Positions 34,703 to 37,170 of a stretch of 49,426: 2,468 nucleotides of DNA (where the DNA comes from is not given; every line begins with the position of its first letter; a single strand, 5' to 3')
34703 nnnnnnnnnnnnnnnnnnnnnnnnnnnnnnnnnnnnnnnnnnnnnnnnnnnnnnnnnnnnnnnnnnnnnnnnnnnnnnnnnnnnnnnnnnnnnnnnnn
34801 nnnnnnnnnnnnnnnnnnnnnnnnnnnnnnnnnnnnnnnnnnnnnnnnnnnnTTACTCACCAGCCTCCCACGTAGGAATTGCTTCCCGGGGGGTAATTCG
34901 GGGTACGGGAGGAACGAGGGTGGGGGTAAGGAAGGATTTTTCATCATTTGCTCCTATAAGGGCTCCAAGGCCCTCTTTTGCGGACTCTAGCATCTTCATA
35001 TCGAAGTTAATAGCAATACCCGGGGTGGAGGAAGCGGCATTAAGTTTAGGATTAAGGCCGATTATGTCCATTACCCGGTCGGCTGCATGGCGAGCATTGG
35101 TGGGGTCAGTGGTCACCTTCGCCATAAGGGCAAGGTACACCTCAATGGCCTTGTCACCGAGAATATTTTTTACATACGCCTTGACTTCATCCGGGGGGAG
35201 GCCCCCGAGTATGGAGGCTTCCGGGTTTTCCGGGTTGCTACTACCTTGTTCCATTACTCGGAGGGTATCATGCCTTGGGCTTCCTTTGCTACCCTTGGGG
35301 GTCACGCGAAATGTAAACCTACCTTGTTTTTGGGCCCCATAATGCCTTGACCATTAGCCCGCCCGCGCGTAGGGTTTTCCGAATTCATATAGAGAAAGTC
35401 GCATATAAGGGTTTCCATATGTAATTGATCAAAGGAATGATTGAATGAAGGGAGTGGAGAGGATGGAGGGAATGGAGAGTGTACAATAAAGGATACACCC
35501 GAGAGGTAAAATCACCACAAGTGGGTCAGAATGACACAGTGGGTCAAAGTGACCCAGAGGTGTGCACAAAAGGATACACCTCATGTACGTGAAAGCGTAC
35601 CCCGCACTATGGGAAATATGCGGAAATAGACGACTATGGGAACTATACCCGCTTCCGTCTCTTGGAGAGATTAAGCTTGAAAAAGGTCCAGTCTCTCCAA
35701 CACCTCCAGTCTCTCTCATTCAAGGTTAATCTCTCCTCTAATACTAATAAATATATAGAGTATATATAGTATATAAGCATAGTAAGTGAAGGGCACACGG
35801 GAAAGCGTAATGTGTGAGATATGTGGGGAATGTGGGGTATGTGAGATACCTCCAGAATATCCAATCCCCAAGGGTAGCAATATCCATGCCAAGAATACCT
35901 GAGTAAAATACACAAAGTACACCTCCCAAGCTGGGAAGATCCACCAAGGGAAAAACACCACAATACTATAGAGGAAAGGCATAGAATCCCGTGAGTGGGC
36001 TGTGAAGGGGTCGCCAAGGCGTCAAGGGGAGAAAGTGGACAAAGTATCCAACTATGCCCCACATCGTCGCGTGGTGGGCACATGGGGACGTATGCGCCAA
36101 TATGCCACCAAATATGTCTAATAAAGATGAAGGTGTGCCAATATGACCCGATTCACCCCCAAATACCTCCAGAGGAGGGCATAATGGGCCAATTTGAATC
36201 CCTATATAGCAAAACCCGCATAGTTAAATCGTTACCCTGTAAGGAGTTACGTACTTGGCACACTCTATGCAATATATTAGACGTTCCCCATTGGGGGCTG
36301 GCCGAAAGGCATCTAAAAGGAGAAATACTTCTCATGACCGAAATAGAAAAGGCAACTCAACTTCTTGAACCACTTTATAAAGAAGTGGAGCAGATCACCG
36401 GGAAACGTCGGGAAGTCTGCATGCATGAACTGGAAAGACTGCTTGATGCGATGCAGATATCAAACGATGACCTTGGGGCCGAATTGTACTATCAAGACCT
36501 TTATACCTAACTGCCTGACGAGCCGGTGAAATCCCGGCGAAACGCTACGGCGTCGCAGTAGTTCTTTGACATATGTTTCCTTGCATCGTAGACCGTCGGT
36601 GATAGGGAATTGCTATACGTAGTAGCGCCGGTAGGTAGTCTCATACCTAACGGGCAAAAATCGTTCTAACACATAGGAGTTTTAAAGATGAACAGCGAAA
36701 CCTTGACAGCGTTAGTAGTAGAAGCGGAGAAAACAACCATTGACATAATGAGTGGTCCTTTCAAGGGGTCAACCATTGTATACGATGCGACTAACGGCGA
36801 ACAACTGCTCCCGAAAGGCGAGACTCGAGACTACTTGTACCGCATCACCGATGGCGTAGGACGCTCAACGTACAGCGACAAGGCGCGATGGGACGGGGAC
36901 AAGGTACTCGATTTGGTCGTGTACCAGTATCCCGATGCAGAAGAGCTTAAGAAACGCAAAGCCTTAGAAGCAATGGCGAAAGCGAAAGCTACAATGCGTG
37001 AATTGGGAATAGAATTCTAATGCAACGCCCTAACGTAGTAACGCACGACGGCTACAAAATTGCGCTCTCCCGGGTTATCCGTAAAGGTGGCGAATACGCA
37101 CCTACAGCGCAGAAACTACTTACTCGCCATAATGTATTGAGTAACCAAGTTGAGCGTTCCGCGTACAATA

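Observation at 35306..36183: Repeat-dense non-coding region of about 0.88 kb between the divergent late and early arms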

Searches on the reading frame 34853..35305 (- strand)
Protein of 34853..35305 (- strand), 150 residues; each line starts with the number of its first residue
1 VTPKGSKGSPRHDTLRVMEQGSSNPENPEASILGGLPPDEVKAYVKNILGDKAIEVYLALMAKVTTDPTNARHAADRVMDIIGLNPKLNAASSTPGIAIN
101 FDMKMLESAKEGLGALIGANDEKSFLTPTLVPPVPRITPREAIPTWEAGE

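Call 20: search_protein_families(library=pfam, proteins=[window:34853-35305:-], max_evalue=0.01)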
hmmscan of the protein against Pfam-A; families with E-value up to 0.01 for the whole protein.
window:34853-35305:- (150 aa): 0 families

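Call 21: search_protein_families(library=phrogs, proteins=[window:34853-35305:-], max_evalue=0.001)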
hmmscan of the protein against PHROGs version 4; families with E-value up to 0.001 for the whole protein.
window:34853-35305:- (150 aa): 0 families

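Call 53: find_homologous_proteins(query=window:34853-35305:-, max_evalue=0.001)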
Query window:34853-35305:- (150 aa): 1 proteins with E <= 0.001 among 50 candidates.
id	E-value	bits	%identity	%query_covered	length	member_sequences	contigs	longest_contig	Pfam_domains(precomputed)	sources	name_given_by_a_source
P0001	7.6e-80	284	100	89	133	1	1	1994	-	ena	-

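Call 54: find_encoding_contigs(protein=P0001, flank=3000, max_places=10)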
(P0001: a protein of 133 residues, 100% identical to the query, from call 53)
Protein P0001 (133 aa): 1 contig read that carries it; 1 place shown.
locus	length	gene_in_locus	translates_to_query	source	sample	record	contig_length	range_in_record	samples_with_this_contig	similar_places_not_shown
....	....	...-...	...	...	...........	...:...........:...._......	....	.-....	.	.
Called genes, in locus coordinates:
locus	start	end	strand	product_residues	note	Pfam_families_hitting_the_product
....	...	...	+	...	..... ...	-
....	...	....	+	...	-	?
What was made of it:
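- The ENA gene caller called none upstream of terS in the 251 nt of the gap (35255-35505) that its contig covers (call 54).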

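Call 102: search_protein_families(library=ncbifam, proteins=[window:34853-35254:-], max_evalue=0.01)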
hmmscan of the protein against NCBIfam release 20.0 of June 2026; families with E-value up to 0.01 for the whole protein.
window:34853-35254:- (133 aa): 0 families

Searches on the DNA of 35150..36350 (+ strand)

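Call 7: search_dna_similar(query=window:35200-36300:+, collection=phages, mode=distant)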
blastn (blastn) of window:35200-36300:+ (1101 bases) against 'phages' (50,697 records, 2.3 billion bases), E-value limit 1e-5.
No match.

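Call 36: search_rna_families(source=window, start=35150, end=36350, threshold=evalue, max_evalue=1)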
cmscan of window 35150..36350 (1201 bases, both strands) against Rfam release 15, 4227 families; matches with E-value up to 1: 1.
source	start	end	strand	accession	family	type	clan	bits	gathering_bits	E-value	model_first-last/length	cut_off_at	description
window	35414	35524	-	RF01956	NEAT1_2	Gene; lncRNA;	-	20.7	60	0.1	1-116/116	no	Nuclear enriched abundant transcript 1 conserved region 2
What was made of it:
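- On Known structured RNA family (Rfam 15): The only hit at a relaxed E-value is NEAT1_2 at E = 0.1 (call 36).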

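Call 84: search_dna_similar(query=window:35255-36183:+, collection=plasmids, mode=distant, max_evalue=0.01)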
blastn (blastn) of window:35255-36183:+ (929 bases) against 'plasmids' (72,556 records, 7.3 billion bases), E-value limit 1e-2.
No match.
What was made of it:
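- Closest known: Iteron-type theta origins of phages and plasmids. Different: There is no sequence similarity to any known origin or plasmid (calls 7, 84).
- Tried and rejected: DNA similarity. blastn of the region against 50,697 phage records and 72,556 plasmids found no match (calls 7, 84).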

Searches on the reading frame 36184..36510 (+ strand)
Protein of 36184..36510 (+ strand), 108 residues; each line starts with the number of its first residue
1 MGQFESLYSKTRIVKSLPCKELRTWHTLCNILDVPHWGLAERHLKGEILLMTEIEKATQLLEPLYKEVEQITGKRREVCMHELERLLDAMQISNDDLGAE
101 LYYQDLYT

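Call 20: search_protein_families(library=pfam, proteins=[window:36184-36510:+], max_evalue=0.01)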
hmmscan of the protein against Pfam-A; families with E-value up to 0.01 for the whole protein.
window:36184-36510:+ (108 aa): 0 families

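Call 21: search_protein_families(library=phrogs, proteins=[window:36184-36510:+], max_evalue=0.001)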
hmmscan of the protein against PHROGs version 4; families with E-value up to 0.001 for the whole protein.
window:36184-36510:+ (108 aa): 0 families

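Call 57: find_encoding_contigs(protein=window:36184-36510:+, flank=3000, max_places=10)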
Protein window:36184-36510:+ (108 aa): no gene with exactly this product is on record in the collection.

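Call 102: search_protein_families(library=ncbifam, proteins=[window:36184-36510:+], max_evalue=0.01)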
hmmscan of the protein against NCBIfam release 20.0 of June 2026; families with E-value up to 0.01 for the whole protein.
window:36184-36510:+ (108 aa): 1 family
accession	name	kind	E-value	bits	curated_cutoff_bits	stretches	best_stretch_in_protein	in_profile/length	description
NF006328.0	PRK08558.1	equivalog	0.00083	19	184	1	1-101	1-98/238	adenine phosphoribosyltransferase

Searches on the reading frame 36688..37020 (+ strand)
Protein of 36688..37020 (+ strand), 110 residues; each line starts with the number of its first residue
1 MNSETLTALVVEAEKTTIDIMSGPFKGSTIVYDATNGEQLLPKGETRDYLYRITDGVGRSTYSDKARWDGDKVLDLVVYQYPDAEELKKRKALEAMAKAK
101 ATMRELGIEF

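Call 20: search_protein_families(library=pfam, proteins=[window:36688-37020:+], max_evalue=0.01)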
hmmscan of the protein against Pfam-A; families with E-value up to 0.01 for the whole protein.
window:36688-37020:+ (110 aa): 0 families

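Call 21: search_protein_families(library=phrogs, proteins=[window:36688-37020:+], max_evalue=0.001)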
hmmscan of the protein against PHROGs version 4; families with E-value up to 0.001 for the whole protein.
window:36688-37020:+ (110 aa): 0 families

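Call 87: find_encoding_contigs(protein=window:36688-37020:+, flank=3000, max_places=10)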
Protein window:36688-37020:+ (110 aa): no gene with exactly this product is on record in the collection.
